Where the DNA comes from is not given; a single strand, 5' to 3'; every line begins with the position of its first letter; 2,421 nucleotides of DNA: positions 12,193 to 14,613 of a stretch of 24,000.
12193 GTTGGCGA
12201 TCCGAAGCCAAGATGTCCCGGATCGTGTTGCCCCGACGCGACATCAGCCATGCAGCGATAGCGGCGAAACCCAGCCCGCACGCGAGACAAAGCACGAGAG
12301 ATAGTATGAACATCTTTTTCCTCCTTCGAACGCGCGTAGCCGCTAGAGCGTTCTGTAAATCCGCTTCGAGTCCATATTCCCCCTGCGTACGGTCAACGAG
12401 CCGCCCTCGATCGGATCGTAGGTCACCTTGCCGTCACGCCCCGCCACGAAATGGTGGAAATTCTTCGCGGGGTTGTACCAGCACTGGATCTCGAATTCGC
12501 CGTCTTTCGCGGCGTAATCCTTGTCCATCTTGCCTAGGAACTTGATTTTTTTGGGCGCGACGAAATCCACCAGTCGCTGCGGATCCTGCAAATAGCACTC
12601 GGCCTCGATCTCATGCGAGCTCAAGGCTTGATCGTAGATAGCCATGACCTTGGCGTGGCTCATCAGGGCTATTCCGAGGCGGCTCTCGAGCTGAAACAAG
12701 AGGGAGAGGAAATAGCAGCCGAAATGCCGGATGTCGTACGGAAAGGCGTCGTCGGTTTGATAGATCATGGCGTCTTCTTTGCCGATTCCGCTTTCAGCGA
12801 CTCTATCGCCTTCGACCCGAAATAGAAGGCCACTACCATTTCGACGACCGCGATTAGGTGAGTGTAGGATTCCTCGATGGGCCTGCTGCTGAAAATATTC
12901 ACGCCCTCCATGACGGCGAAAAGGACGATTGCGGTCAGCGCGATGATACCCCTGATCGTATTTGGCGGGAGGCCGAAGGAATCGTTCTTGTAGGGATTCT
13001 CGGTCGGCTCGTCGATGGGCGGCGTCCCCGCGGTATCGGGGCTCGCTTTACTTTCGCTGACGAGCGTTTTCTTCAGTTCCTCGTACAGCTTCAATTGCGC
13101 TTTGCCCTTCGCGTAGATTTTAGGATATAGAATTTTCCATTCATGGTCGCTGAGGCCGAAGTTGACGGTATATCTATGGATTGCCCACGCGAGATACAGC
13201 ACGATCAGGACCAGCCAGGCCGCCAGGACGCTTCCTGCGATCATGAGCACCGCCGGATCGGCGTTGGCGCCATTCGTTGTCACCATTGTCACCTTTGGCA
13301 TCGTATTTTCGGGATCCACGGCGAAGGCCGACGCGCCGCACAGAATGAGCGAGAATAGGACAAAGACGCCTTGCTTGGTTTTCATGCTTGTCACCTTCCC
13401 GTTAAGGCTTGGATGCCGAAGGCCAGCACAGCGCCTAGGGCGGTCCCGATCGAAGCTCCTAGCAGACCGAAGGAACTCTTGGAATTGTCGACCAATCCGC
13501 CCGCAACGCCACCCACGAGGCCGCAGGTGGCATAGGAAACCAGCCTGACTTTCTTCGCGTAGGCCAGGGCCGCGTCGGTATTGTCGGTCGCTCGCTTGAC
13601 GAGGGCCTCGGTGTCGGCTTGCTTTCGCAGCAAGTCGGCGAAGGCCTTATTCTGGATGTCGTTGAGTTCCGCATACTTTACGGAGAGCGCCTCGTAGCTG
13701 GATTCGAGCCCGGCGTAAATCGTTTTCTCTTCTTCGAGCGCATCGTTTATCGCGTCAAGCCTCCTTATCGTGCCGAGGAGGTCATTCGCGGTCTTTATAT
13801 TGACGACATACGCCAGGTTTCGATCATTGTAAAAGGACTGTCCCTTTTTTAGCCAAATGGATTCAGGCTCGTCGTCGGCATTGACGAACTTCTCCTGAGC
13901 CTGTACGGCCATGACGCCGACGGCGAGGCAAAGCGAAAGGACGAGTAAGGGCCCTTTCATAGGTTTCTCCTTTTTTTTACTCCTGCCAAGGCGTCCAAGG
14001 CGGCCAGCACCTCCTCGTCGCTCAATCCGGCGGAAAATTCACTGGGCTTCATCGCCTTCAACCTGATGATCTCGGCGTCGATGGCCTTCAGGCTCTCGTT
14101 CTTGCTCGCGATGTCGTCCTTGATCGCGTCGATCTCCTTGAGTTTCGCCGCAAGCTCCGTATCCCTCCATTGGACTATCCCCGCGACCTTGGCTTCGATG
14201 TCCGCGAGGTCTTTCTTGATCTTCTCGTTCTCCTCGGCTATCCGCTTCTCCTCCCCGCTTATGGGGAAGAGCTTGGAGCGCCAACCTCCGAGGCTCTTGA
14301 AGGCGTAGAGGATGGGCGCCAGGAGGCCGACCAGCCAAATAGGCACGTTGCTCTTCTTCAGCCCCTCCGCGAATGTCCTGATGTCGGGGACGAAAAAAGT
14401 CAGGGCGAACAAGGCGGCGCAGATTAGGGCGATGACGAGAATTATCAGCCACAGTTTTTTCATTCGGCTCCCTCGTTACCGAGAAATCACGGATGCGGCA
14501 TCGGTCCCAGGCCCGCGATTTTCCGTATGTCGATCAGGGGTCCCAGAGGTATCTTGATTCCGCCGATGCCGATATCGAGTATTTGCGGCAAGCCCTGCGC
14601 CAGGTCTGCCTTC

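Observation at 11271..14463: Six-gene small-protein module with holin/endolysin/spanin-like logic downstream of a signal-less giant protein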

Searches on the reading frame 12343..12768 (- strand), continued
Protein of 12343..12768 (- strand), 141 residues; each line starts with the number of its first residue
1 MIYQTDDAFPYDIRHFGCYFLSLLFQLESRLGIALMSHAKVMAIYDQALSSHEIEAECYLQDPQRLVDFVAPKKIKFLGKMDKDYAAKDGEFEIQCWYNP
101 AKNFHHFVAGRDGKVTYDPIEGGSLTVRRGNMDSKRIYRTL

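Call 122: search_protein_families(library=phrogs, alignment_id=A9, max_evalue=0.1)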
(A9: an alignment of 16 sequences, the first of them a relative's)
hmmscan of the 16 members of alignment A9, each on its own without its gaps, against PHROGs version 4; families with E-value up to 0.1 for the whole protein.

A. member 1, L013:3748-4215:+ (155 aa): 3 families
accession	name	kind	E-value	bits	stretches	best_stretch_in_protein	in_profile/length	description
phrog_30544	-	unknown function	0.004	16.9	1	19-135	118-230/372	-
phrog_739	-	lysis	0.017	16.3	0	26-86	5-68/122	Rz-like spanin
phrog_15605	-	unknown function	0.057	14.6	1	17-51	27-60/74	-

B. families by the number of members that match (of 16 scanned): 53 families (the first 25 are shown)
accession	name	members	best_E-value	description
phrog_739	-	5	1.4e-05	Rz-like spanin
phrog_2466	-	2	1.4e-05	Rz-like spanin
phrog_18860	-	2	0.0024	-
phrog_89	-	2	0.0028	Rz-like spanin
phrog_1272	-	2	0.004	tail length tape measure protein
phrog_167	-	2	0.011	tail length tape measure protein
phrog_9959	-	2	0.012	tail length tape measure protein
phrog_214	-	2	0.019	Rz-like spanin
phrog_1009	-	2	0.024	-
phrog_77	-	2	0.05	SbcC-like subunit of palindrome specific endonuclease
phrog_1625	-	1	7.3e-05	involved in bacteriocin production or immunity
phrog_25150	-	1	0.00079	-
phrog_3774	-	1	0.0011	-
phrog_6376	-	1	0.0017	-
phrog_788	-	1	0.0022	tail protein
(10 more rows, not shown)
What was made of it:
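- On Phage lysis cassette (holin-endolysin-spanin): Call 122: Rz-like spanin PHROG hits among the neighbours (best E 1.4e-5).
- Closest known: Phage lysis cassettes with Rz/Rz1-type spanins. Same: The phage relatives of p141 sit in cassettes with a small 2-TM protein and an N-TM coiled-coil protein that hits Rz-like spanin PHROGs (call 122).
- Rz-like spanin PHROGs are the commonest hits of the N-TM coiled-coil neighbours: phrog_739 in 5 of 16 and phrog_2466 in 2 of 16, each with best E 1.4e-5 (call 122).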

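Call 123: search_protein_families(library=phrogs, alignment_id=A10, max_evalue=0.1)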
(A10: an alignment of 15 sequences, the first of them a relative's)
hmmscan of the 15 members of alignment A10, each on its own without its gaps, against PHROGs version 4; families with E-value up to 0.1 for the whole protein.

A. member 1, L013:3800-4306:+ (168 aa): 2 families
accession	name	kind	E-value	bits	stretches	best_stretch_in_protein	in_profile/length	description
phrog_4949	-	unknown function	0.043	13.9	1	58-137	111-192/447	-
phrog_12312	-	head and packaging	0.097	11.9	0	76-147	361-435/784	virion structural protein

B. families by the number of members that match (of 15 scanned): 67 families (the first 25 are shown)
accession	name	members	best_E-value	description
phrog_89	-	2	0.0026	Rz-like spanin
phrog_5328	-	2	0.012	-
phrog_77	-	2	0.025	SbcC-like subunit of palindrome specific endonuclease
phrog_2990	-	2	0.041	-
phrog_1193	-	1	0.00037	hemolysin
phrog_1620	-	1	0.0033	Hdf-like antirestriction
phrog_3176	-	1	0.0042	-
phrog_214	-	1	0.0044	Rz-like spanin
phrog_6631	-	1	0.0048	-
phrog_25046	-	1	0.0075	-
phrog_937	-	1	0.0091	hemolysin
phrog_36494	-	1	0.0095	-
phrog_18008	-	1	0.01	-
phrog_1625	-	1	0.011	involved in bacteriocin production or immunity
phrog_5553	-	1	0.011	-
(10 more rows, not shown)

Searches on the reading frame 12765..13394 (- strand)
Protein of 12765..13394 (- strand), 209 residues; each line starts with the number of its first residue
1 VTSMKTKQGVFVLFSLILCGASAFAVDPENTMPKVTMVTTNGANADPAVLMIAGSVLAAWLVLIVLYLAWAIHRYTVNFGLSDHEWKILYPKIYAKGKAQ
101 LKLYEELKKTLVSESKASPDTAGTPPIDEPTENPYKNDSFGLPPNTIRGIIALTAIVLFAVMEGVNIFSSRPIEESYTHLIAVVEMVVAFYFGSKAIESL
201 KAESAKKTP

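Call 4: search_protein_families(library=pfam, proteins=[window:12765-13394:-], max_evalue=1)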
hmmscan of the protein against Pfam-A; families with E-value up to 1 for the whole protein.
window:12765-13394:- (209 aa): 1 family
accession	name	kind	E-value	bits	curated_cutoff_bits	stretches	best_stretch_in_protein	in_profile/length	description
PF17431.7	YpmT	-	0.13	12.7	25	1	180-204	7-31/60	Uncharacterized YmpT-like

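Call 5: search_protein_families(library=ncbifam, proteins=[window:12765-13394:-], max_evalue=1)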
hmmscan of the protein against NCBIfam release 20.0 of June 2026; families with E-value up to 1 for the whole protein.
window:12765-13394:- (209 aa): 1 family
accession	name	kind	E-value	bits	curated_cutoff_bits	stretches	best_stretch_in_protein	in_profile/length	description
NF053812.1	Ssi4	equivalog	0.28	11.1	240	1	7-69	45-104/189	immunity protein Sip4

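Call 6: search_protein_families(library=phrogs, proteins=[window:12765-13394:-], max_evalue=0.1)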
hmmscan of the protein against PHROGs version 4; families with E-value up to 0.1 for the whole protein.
window:12765-13394:- (209 aa): 2 families
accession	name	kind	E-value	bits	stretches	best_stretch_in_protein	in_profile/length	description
phrog_13256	-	unknown function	0.031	15.1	1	176-203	32-59/62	-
phrog_9646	-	unknown function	0.065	14.2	0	178-206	100-128/130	-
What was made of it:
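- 12765..13394 (-): p209: signal-like N-terminus plus three TMs, with a charged loop of about 75 aa that is probably cytoplasmic and a charged C-tail. It is translationally coupled to p141 and is a holin candidate by topology only. No holin family hit (calls 4-6).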

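Call 7: search_protein_families(library=padloc, proteins=[window:12765-13394:-], max_evalue=0.1)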
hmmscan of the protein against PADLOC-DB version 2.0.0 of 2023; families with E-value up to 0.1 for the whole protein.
window:12765-13394:- (209 aa): 0 families

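Call 43: find_homologous_proteins(query=window:12765-13394:-, max_evalue=0.01)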
Query window:12765-13394:- (209 aa): 2 proteins with E <= 0.01 among 401 candidates.
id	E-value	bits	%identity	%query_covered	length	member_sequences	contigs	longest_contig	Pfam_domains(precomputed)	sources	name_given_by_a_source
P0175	7.7e-130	448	100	99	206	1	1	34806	-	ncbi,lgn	-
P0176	1.9e-42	163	57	63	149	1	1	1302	-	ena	-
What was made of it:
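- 12765..13394 (-): Call 43: one homologue only (P0176, 57% identity).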

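Call 44: find_encoding_contigs(protein=P0176, flank=5000)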
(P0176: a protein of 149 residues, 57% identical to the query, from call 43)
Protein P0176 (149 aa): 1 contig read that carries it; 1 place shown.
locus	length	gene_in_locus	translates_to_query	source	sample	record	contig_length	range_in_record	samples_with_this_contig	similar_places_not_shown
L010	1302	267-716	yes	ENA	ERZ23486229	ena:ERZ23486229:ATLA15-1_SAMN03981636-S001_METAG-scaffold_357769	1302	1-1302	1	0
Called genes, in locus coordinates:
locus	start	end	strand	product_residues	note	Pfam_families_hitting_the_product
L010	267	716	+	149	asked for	-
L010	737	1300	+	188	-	?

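Call 117: find_related_loci(query=window:12765-13394:-, collection=viral_contigs, flank=6000)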
Query window:12765-13394:- (209 aa) in viral_contigs; peptide patterns used: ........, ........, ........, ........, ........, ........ (x = any residue, [..] = any of these).
No stretch of DNA in the collection matches any of the patterns.

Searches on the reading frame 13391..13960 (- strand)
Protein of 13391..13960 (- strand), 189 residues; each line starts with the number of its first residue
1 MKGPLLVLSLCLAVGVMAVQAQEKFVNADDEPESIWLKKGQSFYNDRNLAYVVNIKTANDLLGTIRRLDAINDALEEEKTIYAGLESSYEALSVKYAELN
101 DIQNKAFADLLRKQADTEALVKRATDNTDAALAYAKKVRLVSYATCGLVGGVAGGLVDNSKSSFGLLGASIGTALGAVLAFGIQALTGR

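Call 4: search_protein_families(library=pfam, proteins=[window:13391-13960:-], max_evalue=1)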
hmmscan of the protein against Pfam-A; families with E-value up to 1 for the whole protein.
window:13391-13960:- (189 aa): 5 families
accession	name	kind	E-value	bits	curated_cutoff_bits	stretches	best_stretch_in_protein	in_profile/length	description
PF05837.17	CENP-H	-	0.017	15.4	29.9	1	56-157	79-181/202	Centromere protein H (CENP-H)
PF11488.14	Lge1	-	0.022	15.4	25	1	56-93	13-50/71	Transcriptional regulatory protein LGE1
PF05433.20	Rick_17kDa_Anti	-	0.03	14.7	24.2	1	147-180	7-39/43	Glycine zipper 2TM domain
PF19191.5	HEF_HK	-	0.055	14.4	24.1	1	57-102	16-61/67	HEF_HK domain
PF03321.19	GH3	-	0.067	12.8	23.6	1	98-145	11-58/304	GH3 family N-terminal domain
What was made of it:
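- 13391..13960 (-): p189: signal peptide, coiled coil and a C-terminal Gly-zipper hydrophobic hairpin. Its architecture class (signal peptide-x-C-terminal TM) matches the second member of the overlapped pair in phage DUF261 cassettes. Call 4: Rick_17kDa_Anti glycine zipper E 0.03.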

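Call 5: search_protein_families(library=ncbifam, proteins=[window:13391-13960:-], max_evalue=1)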
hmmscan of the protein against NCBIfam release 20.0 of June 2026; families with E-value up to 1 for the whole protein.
window:13391-13960:- (189 aa): 0 families

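Call 6: search_protein_families(library=phrogs, proteins=[window:13391-13960:-], max_evalue=0.1)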
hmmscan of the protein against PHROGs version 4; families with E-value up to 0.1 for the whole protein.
window:13391-13960:- (189 aa): 1 family
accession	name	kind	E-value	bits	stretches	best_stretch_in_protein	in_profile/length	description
phrog_31564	-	unknown function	0.031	15.6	1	54-93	52-91/106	-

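Call 7: search_protein_families(library=padloc, proteins=[window:13391-13960:-], max_evalue=0.1)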
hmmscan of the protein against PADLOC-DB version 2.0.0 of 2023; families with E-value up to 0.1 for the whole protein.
window:13391-13960:- (189 aa): 0 families

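Call 119: find_related_loci(query=window:13391-13960:-, collection=viral_contigs, flank=6000)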
Query window:13391-13960:- (189 aa) in viral_contigs; peptide patterns used: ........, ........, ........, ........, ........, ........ (x = any residue, [..] = any of these).
23 stretches matched a pattern, but none encodes a relative of the query by tblastn (E <= 1e-3).

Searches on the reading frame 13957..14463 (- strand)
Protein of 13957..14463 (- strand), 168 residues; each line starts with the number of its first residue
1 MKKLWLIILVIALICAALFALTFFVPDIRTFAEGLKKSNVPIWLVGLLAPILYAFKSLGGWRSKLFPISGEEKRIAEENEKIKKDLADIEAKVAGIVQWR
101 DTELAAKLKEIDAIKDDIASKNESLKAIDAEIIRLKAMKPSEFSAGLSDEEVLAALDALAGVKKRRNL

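Call 4: search_protein_families(library=pfam, proteins=[window:13957-14463:-], max_evalue=1)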
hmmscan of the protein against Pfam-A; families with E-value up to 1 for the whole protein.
window:13957-14463:- (168 aa): 10 families
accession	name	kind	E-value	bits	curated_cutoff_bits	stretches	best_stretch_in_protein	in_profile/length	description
PF20849.2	TelK_muzzle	-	0.0041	17.6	27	1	75-142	12-79/118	Protelomerase, muzzle domain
PF24918.1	NET2A_C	-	0.016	15.5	27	1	73-144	54-121/180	NET2A, C-terminal domain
PF13567.11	DUF4131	-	0.021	14.9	31.6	1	6-104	5-84/165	Domain of unknown function (DUF4131)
PF17841.6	Bep_C_terminal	-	0.028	15.1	29.5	1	81-132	7-56/97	BID domain of Bartonella effector protein (Bep)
PF15294.11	Leu_zip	-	0.036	14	28.2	1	71-136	134-197/275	Leucine zipper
PF06785.16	UPF0242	-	0.051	14.1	33.5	1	72-137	113-178/194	Uncharacterised protein family (UPF0242) N-terminus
PF05531.17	NPV_P10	-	0.064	14.2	29.8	1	81-135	8-61/75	Nucleopolyhedrovirus P10 protein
PF00804.31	Syntaxin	-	0.13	12.5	26.7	1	75-132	7-63/157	Syntaxin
PF05569.17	Peptidase_M56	-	0.15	11.7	31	0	42-88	105-150/296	BlaR1 peptidase M56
PF16516.10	CC2-LZ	-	0.35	11.8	35.3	0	82-129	11-55/100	Leucine zipper of domain CC2 of NEMO, NF-kappa-B essential modulator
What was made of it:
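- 13957..14463 (-): p168: membrane-anchored coiled-coil protein with one clear N-terminal TM and one borderline TM. It could be the analogue of the anchored coiled-coil proteins of phage DUF261 cassettes, either i-spanin-like or holin-like class II. The role is unassigned. Call 4: only weak coiled-coil family hits.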

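Call 5: search_protein_families(library=ncbifam, proteins=[window:13957-14463:-], max_evalue=1)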
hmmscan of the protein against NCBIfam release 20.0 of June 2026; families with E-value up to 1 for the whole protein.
window:13957-14463:- (168 aa): 6 families
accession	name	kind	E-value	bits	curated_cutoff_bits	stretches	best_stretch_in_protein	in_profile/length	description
NF045487.1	ASRP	equivalog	0.0043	15.7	300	1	73-137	214-270/593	archaea-specific SMC-related protein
TIGR04523.1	Mplasa_alph_rch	subfamily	0.045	11.7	270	1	73-144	239-309/745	helix-rich protein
NF052326.1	anti_RE_DarA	equivalog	0.061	11.9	350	1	76-165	222-309/654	antirestriction phage head protein DarA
NF011557.0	PRK14981.2-3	equivalog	0.078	13.2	133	1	109-155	43-89/105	DNA-directed RNA polymerase subunit F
NF033885.1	conj_TraP_IncI1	equivalog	0.12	12.1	135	1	73-163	78-168/217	conjugal transfer protein TraP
NF041491.1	membrane_YniD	equivalog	0.56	9.7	40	1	2-19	7-24/34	small membrane protein YniD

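Call 6: search_protein_families(library=phrogs, proteins=[window:13957-14463:-], max_evalue=0.1)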
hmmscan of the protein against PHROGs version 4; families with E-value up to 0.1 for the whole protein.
window:13957-14463:- (168 aa): 4 families
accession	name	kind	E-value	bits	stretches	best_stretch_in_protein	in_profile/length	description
phrog_95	-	integration and excision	0.029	13.9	1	73-143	451-516/651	integrase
phrog_950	-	unknown function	0.038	14.4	1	3-85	180-256/272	-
phrog_77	-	DNA, RNA and nucleotide metabolism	0.05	13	1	70-138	485-554/967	SbcC-like subunit of palindrome specific endonuclease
phrog_1847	-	unknown function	0.091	12.6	0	69-126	291-348/474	-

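Call 7: search_protein_families(library=padloc, proteins=[window:13957-14463:-], max_evalue=0.1)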
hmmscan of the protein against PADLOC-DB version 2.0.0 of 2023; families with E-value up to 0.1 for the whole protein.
window:13957-14463:- (168 aa): 0 families
